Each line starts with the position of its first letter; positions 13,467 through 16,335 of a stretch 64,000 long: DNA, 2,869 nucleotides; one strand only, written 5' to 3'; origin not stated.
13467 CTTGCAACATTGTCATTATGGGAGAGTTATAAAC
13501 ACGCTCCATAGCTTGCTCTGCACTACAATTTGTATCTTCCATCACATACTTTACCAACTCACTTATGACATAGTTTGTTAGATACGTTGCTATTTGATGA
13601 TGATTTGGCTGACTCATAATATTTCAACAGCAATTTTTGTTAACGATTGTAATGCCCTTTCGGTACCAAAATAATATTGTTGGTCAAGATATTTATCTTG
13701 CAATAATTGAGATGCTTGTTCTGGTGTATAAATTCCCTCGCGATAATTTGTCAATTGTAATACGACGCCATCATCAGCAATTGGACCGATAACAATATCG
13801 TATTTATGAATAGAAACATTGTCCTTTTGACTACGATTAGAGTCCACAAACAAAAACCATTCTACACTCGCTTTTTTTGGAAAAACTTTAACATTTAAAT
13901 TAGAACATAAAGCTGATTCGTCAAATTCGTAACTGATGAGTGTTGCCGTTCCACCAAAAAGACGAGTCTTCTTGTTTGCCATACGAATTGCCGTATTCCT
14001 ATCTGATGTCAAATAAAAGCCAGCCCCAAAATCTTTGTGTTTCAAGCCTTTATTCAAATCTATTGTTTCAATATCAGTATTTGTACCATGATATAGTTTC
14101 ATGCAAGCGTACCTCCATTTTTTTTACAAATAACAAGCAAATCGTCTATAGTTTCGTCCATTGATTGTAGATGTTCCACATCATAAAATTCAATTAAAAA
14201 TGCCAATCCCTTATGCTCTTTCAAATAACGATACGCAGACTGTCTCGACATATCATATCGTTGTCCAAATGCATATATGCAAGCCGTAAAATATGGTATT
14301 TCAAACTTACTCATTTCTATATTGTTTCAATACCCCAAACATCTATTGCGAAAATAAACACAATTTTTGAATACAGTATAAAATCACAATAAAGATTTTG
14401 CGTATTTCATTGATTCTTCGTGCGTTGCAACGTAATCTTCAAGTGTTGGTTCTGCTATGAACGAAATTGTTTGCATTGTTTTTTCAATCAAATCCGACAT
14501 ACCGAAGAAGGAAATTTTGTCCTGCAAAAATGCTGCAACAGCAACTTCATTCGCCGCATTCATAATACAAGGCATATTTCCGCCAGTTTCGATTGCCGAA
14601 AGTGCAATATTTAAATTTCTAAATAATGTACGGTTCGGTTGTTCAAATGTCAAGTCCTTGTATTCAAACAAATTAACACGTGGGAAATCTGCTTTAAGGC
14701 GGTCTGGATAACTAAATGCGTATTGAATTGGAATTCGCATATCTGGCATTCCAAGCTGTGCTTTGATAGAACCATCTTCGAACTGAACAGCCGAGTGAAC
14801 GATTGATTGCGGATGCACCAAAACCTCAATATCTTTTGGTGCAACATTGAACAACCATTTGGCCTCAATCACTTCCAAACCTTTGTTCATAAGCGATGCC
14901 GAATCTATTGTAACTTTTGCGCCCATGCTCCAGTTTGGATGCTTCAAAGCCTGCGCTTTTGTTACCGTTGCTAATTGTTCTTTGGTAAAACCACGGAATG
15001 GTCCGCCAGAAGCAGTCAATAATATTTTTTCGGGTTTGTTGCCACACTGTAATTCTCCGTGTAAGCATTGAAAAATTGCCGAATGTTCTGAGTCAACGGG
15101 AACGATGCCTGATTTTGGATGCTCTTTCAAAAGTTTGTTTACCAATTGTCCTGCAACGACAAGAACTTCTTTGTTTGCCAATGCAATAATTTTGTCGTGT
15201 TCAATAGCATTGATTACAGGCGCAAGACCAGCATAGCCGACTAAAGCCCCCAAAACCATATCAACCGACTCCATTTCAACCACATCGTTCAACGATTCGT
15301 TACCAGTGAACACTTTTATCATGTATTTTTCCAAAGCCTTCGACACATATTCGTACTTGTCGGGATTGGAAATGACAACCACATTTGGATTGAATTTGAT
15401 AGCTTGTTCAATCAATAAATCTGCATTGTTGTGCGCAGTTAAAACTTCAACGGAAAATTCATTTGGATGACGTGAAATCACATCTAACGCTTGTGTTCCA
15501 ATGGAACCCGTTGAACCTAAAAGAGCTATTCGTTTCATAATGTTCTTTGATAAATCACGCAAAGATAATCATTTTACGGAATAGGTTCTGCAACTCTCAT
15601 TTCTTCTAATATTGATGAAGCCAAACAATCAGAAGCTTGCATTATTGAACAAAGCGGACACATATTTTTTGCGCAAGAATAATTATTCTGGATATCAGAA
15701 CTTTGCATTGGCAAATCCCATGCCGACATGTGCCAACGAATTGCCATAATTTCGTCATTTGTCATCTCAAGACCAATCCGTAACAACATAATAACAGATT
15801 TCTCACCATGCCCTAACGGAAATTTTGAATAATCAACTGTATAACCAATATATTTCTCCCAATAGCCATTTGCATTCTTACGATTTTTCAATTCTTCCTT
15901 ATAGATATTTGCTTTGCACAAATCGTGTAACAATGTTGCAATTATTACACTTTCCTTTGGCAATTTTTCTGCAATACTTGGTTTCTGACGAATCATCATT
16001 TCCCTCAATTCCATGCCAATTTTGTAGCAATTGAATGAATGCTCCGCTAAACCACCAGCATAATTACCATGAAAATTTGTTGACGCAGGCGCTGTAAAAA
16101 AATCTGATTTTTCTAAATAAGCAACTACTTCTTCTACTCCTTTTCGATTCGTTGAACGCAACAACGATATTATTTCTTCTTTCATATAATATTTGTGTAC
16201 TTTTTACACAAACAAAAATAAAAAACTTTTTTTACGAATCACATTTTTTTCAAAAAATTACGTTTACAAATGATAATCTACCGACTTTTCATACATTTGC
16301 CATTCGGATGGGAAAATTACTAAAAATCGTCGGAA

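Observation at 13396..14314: Translationally coupled three-gene cassette (small protein / DUF3990-like / small protein) with an ART-like motif: candidate uncharacterised toxin-antitoxin or defence module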

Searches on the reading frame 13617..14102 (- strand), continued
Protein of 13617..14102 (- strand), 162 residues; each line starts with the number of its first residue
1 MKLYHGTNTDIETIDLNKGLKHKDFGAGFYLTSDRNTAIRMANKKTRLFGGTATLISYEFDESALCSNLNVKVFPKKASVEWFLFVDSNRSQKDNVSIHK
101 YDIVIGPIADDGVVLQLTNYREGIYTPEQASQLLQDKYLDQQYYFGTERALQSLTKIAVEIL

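Call 64: search_protein_families(library=pfam, proteins=[L051:5576-6001:+, L070:5576-6001:+, L083:3561-4001:+, L085:3116-3553:+, P0268, P0158, L086:2968-3573:+, L082:5474-5722:+, L024:5468-6001:+, L053:5477-6001:+], max_evalue=0.01)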
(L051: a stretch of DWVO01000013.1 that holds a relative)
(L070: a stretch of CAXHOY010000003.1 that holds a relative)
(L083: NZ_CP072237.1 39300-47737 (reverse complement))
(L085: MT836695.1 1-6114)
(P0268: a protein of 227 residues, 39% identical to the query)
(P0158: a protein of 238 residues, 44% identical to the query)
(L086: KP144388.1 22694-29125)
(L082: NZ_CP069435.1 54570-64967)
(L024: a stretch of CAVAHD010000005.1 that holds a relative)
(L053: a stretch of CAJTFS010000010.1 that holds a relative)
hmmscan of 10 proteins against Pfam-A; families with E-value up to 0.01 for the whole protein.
L051:5576-6001:+ (142 aa): 8 families
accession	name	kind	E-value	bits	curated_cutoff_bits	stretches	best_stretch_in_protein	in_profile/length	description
PF12668.12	DUF3791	-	8.3e-24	83.8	25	1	79-137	2-60/60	Protein of unknown function (DUF3791)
PF01381.28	HTH_3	-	6.8e-14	52.1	23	1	12-62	1-52/55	Helix-turn-helix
PF13560.12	HTH_31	-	1.8e-09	38.2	27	1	12-63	6-59/64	Helix-turn-helix domain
PF12844.13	HTH_19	-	5.7e-07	29.8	30.2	1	12-69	4-62/64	Helix-turn-helix domain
PF13744.12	HTH_37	-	7.5e-06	26.1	27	1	9-65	20-78/80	Helix-turn-helix domain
PF13443.12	HTH_26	-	0.00014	22.5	22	1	18-61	8-53/63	Cro/C1-type HTH DNA-binding domain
PF13413.12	HTH_25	-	0.0015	18.8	24.6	1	12-43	2-33/62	Helix-turn-helix domain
PF04545.22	Sigma70_r4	-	0.0062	16.5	24.1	0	19-42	19-42/50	Sigma-70, region 4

L070:5576-6001:+ (142 aa): 5 families
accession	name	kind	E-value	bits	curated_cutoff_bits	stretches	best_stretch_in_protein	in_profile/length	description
PF12668.12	DUF3791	-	3.6e-20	72.1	25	1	78-137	1-60/60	Protein of unknown function (DUF3791)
PF01381.28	HTH_3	-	1.7e-11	44.4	23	1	13-62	2-52/55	Helix-turn-helix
PF13560.12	HTH_31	-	2e-07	31.6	27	1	8-63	2-59/64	Helix-turn-helix domain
PF13744.12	HTH_37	-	8.2e-05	22.8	27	1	13-48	24-59/80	Helix-turn-helix domain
PF13443.12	HTH_26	-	0.00051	20.7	22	1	17-62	7-54/63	Cro/C1-type HTH DNA-binding domain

L083:3561-4001:+ (147 aa): 1 family
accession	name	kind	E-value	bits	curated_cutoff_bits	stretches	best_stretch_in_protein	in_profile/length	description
PF12668.12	DUF3791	-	4.2e-18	65.5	25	1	88-146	2-60/60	Protein of unknown function (DUF3791)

L085:3116-3553:+ (146 aa): 1 family
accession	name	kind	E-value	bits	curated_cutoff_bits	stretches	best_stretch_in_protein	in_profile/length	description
PF12668.12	DUF3791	-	5.9e-05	23.4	25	1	11-65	2-57/60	Protein of unknown function (DUF3791)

P0268 (227 aa): 1 family
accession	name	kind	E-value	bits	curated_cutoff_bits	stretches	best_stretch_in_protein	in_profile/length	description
PF13151.12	DUF3990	-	1.8e-40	138.5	32.2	1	1-155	1-151/152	Protein of unknown function (DUF3990)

P0158 (238 aa): 2 families
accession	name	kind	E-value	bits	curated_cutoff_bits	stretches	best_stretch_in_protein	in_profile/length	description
PF13151.12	DUF3990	-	3.9e-48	163.4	32.2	1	1-160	1-151/152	Protein of unknown function (DUF3990)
PF18760.7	ART-PolyVal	-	0.0061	17.8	31.2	0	1-105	7-118/140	ADP-Ribosyltransferase in polyvalent proteins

L086:2968-3573:+ (202 aa): 1 family
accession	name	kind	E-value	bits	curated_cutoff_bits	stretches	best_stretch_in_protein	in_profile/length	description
PF13151.12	DUF3990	-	8.5e-30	103.9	32.2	1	11-182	2-151/152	Protein of unknown function (DUF3990)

L082:5474-5722:+ (83 aa): 0 families

L024:5468-6001:+ (178 aa): 1 family
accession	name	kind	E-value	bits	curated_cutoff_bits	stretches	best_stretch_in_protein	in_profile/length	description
PF12668.12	DUF3791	-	3.4e-20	72.2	25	1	115-173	2-60/60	Protein of unknown function (DUF3791)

L053:5477-6001:+ (175 aa): 9 families
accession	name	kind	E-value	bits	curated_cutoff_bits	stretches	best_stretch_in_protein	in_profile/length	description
PF12668.12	DUF3791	-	3.9e-18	65.6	25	1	112-169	2-59/60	Protein of unknown function (DUF3791)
PF01381.28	HTH_3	-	3.1e-13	50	23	1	45-95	1-52/55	Helix-turn-helix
PF13560.12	HTH_31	-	6.9e-10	39.5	27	1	42-94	3-57/64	Helix-turn-helix domain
PF12844.13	HTH_19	-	6.4e-07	29.6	30.2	1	49-95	8-55/64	Helix-turn-helix domain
PF13443.12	HTH_26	-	0.0013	19.4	22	1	51-94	8-53/63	Cro/C1-type HTH DNA-binding domain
PF13744.12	HTH_37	-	0.0019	18.4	27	1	43-93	21-73/80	Helix-turn-helix domain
PF15731.11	MqsA_antitoxin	-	0.003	18.1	30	1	35-92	61-121/131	Antitoxin component of bacterial toxin-antitoxin system, MqsA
PF13413.12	HTH_25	-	0.0062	16.8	24.6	0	46-77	3-34/62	Helix-turn-helix domain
PF04545.22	Sigma70_r4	-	0.0062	16.5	24.1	0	51-75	18-42/50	Sigma-70, region 4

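Call 73: fold_search(model_id=the predicted structure, library=viral)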
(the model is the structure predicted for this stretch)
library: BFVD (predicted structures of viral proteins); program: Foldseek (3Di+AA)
matches with E <= 10: 181; with E <= 0.001: 8
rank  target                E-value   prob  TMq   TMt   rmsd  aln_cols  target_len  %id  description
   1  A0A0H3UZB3            7.8e-12  1.00  0.76  0.63   4.1       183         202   30  (no name in the UniProt tables at hand)
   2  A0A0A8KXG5            9.7e-05  1.00  0.47  0.09   9.8       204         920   12  Phage-like protein [Burkholderia phage Bp-AMP4]
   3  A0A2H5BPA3            1.1e-04  1.00  0.44  0.48   7.8       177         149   16  ART-PolyVal-like domain-containing protein [Salmonella phage Mutine]
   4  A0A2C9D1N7            1.1e-04  1.00  0.39  0.33  11.7       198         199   18  ART-PolyVal-like domain-containing protein [Yersinia phage fHe-Yen9-03]
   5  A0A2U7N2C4            1.4e-04  1.00  0.41  0.52   6.3       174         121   15  Uncharacterized protein [Pseudomonas phage PspYZU01]
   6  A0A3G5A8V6            3.7e-04  1.00  0.42  0.36   9.8       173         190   12  Uncharacterized protein [Hyperionvirus sp.]
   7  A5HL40                5.8e-04  0.98  0.38  0.06  11.5       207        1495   14  PfWMP3_26 [Phormidium phage Pf-WMP3]
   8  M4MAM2                6.2e-04  1.00  0.47  0.63   4.7       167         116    8  (no name in the UniProt tables at hand)
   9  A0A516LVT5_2          1.2e-03  1.00  0.51  0.08  11.0       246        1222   10  (no name in the UniProt tables at hand)
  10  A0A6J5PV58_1          1.3e-03  1.00  0.44  0.06   4.2       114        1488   24  Uncharacterized protein [uncultured Caudovirales phage]
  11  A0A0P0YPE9            1.7e-03  1.00  0.45  0.26  10.2       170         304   15  (no name in the UniProt tables at hand)
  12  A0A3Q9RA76            2.1e-03  0.98  0.38  0.18   9.1       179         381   14  Capsid maturation protease and MuF-like fusion protein [Microbacterium phage Schubert]
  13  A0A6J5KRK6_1          2.5e-03  1.00  0.51  0.07   8.9       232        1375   10  Large polyvalent protein associated domain-containing protein [uncultured Caudovirales phage]
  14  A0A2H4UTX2            2.7e-03  0.99  0.43  0.16   5.8       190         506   13  Uncharacterized protein [Bodo saltans virus]
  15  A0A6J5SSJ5            3.7e-03  0.99  0.49  0.27  11.4       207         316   10  Uncharacterized protein [uncultured Caudovirales phage]
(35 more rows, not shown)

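Call 74: search_protein_families(library=padloc, proteins=[L083:3561-4001:+, L085:3116-3553:+, L051:5576-6001:+, P0268], max_evalue=0.001)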
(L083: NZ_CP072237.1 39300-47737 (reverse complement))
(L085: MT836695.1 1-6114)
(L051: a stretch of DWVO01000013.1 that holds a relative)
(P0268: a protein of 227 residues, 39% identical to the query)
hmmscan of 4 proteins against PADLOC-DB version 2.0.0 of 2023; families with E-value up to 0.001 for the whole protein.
L083:3561-4001:+ (147 aa): 10 families
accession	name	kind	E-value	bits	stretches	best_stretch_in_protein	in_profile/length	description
PDLC04433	PDC-M13A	-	1e-18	65.6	1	84-147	7-70/74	-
PDLC04445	PDC-M13C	-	5.5e-15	53.4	1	85-147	4-66/70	-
PDLC04434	PDC-M13A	-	5.1e-14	50.2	1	81-146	7-74/78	-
PDLC04441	PDC-M13C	-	5.4e-14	50.2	1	11-72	11-72/74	-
PDLC04439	PDC-M13B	-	3e-13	47.9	1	12-74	8-70/79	-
PDLC04444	PDC-M13C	-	1.2e-09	36.3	1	13-79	7-73/76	-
PDLC04440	PDC-M13B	-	1.1e-08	33.1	1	10-73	5-68/81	-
PDLC04446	PDC-M13C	-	3.3e-07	28.3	1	86-146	5-65/69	-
PDLC04442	PDC-M13C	-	5.6e-05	21.6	0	22-77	16-71/75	-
PDLC04435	PDC-M13A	-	5.8e-05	21.2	1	84-141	6-63/72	-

L085:3116-3553:+ (146 aa): 3 families
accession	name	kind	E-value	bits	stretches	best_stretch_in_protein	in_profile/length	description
PDLC04414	PDC-M10B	-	8.6e-69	228.6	1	1-146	1-146/147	-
PDLC04415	PDC-M10B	-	5e-33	112.2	1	4-105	11-112/117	-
PDLC04416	PDC-M10B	-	2.1e-28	97.7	1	6-144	13-155/156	-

L051:5576-6001:+ (142 aa): 15 families
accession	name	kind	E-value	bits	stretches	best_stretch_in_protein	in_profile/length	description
PDLC04435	PDC-M13A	-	3.1e-27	92.6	1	74-139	5-70/72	-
PDLC04775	PDC-M69A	-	4.5e-09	34.8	1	1-94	1-95/113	-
PDLC02926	HTH_VI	-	1.9e-08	32.4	1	7-65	1-60/92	-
PDLC03947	RmrA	-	2.9e-06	24.4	1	8-82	12-87/383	-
PDLC03668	Control_protein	-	3e-06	25.7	1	7-65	8-67/79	control protein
PDLC03665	Control_protein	-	7.9e-06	24.1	1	12-70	13-73/77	control protein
PDLC03951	RmrA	-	6.3e-05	20.1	1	14-77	15-79/400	-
PDLC03954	RmrA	-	0.00015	18.8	1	9-70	12-74/380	-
PDLC04760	PDC-M64C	-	0.00019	19.8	1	17-67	36-87/93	-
PDLC04434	PDC-M13A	-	0.00019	19.5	1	69-136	4-73/78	-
PDLC03949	RmrA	-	0.00019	18.4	1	15-68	10-64/363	-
PDLC03952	RmrA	-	0.00026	18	1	10-68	25-84/395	-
PDLC03946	RmrA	-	0.00058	16.7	1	15-70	10-66/357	-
PDLC04759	PDC-M64B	-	0.0006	17.9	1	18-61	37-81/135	-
PDLC04445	PDC-M13C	-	0.00073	17.8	0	78-131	6-59/70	-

P0268 (227 aa): 12 families
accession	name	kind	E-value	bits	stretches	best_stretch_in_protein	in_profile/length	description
PDLC04438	PDC-M13B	-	6.8e-45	150.8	1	1-156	1-152/158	-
PDLC04436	PDC-M13A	-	1.9e-30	103.8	1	1-157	1-154/159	-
PDLC04412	PDC-M10A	-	9.1e-28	94.9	1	1-157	1-145/152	-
PDLC04411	PDC-M10A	-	1e-27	94.8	1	1-157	4-148/156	-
PDLC04413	PDC-M10A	-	4.8e-21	73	1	1-155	1-143/157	-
PDLC04444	PDC-M13C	-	8.9e-16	56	1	164-224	7-67/76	-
PDLC04437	PDC-M13A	-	2e-09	35.7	1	23-112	12-98/117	-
PDLC04441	PDC-M13C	-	2.5e-09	35.3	1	167-222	16-71/74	-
PDLC04439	PDC-M13B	-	6.8e-06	24.3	1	163-223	8-68/79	-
PDLC04440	PDC-M13B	-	0.00026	19.1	1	164-223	8-67/81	-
PDLC04442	PDC-M13C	-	0.00045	18.7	0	172-225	15-68/75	-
PDLC04641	PDC-M42A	-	0.00087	17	0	1-65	4-66/215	-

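Call 92: find_encoding_contigs(protein=P0268, flank=3000, max_places=3)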
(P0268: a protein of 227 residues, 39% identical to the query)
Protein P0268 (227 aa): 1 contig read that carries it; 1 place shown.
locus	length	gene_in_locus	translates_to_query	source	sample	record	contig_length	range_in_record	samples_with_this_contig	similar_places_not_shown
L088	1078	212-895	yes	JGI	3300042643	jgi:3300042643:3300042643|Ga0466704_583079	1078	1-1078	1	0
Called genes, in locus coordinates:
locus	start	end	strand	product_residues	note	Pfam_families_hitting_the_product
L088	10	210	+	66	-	PF12668:DUF3791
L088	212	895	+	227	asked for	PF13151:DUF3990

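Call 93: find_encoding_contigs(protein=P0158, flank=4000, max_places=3)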
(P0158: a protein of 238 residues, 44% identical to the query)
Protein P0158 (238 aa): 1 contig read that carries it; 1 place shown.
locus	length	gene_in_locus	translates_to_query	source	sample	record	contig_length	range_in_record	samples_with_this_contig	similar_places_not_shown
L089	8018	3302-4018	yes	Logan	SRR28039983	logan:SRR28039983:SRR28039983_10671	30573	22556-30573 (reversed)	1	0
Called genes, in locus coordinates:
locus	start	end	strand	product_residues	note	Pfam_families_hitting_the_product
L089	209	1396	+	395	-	-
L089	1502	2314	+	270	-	PF01061:ABC2_membrane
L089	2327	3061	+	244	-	PF13555:AAA_29 (weak), PF00005:ABC_tran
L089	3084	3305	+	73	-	PF12668:DUF3791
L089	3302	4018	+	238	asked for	PF13151:DUF3990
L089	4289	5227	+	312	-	PF00535:Glycos_transf_2, PF10111:Glyco_tranf_2_2, PF13641:Glyco_tranf_2_3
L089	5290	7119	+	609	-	PF04488:Gly_transf_sug, PF05704:Caps_synth, PF00534:Glycos_transf_1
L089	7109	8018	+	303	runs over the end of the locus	-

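Call 94: find_encoding_contigs(protein=P0203, flank=4000, max_places=3)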
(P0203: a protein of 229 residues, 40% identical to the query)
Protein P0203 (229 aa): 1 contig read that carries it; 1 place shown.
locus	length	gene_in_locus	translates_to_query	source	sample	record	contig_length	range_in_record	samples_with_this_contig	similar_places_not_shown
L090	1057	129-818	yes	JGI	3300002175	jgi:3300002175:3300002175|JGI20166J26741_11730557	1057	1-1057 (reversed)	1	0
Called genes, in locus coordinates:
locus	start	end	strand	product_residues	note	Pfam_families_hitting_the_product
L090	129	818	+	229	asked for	PF13151:DUF3990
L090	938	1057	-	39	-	?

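Call 101: find_related_loci(query=A3, collection=viral_contigs, flank=5000)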
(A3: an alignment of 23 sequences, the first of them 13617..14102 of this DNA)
Query A3 (162 aa) in viral_contigs; peptide patterns used: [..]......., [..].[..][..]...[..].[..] (x = any residue, [..] = any of these).
146 stretches matched a pattern; 79 encode a relative of the query (tblastn E <= 1e-3); 79 distinct loci.
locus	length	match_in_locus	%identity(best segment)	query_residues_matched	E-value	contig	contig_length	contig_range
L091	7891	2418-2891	43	1-157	3e-35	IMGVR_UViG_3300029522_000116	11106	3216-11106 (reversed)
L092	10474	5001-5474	35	2-161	7e-23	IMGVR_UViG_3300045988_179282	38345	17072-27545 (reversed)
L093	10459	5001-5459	38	1-154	1e-22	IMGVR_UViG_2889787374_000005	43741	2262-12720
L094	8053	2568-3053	37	1-156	5e-22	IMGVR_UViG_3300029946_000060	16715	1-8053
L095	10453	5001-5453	36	1-154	1e-21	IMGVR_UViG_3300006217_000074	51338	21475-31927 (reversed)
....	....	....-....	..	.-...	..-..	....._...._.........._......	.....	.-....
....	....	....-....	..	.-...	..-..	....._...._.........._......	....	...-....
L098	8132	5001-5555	35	1-162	4e-19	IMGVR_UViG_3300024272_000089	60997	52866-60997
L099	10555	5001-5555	35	1-162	4e-19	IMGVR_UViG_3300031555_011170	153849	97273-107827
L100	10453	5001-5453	36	1-154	2e-18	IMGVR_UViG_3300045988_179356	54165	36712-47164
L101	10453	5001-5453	33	1-154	1e-17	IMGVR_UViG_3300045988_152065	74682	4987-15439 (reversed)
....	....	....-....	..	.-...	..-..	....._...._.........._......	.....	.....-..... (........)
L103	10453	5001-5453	32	1-154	6e-17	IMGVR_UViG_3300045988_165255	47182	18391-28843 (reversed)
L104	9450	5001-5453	32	1-154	6e-17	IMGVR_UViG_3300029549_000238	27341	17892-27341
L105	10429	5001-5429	32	1-155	6e-16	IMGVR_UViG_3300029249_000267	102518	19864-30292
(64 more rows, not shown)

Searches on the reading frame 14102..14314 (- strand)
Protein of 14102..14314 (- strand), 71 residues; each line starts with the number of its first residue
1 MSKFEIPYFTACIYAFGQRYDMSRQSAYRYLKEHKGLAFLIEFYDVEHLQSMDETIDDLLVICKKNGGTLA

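Call 3: search_protein_families(library=pfam, proteins=[window:14102-14314:-], max_evalue=0.1)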
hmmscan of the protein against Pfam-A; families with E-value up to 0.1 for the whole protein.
window:14102-14314:- (71 aa): 2 families
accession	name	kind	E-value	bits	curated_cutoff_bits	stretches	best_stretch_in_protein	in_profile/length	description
PF12668.12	DUF3791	-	4.3e-20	71.9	25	1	8-66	2-60/60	Protein of unknown function (DUF3791)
PF19026.7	UBA_HYPK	-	0.062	13.1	27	0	21-36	16-31/41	HYPK UBA domain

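Call 4: search_protein_families(library=padloc, proteins=[window:14102-14314:-], max_evalue=0.1)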
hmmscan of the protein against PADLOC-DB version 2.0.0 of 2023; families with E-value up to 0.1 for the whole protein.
window:14102-14314:- (71 aa): 3 families
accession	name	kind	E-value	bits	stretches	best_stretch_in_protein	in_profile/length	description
PDLC04435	PDC-M13A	-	2.2e-25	86.7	1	3-69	5-71/72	-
PDLC04434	PDC-M13A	-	1.1e-08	33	1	5-67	11-75/78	-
PDLC04433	PDC-M13A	-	0.00047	18.6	1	5-59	7-62/74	-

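Call 5: search_protein_families(library=ncbifam, proteins=[window:14102-14314:-], max_evalue=0.1)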
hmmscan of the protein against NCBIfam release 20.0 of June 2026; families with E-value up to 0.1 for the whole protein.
window:14102-14314:- (71 aa): 0 families

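Call 50: search_protein_families(library=phrogs, proteins=[window:14102-14314:-], max_evalue=0.01)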
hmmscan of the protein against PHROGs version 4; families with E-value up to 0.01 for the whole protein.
window:14102-14314:- (71 aa): 0 families

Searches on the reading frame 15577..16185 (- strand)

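Call 21: search_protein_families(library=pfam, proteins=[window:15577-16185:-], max_evalue=0.001)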
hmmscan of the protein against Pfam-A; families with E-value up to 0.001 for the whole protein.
window:15577-16185:- (203 aa): 1 family
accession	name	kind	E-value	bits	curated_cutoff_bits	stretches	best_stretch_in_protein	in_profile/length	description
PF01966.28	HD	-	1e-05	26.2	22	1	47-189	2-114/116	HD domain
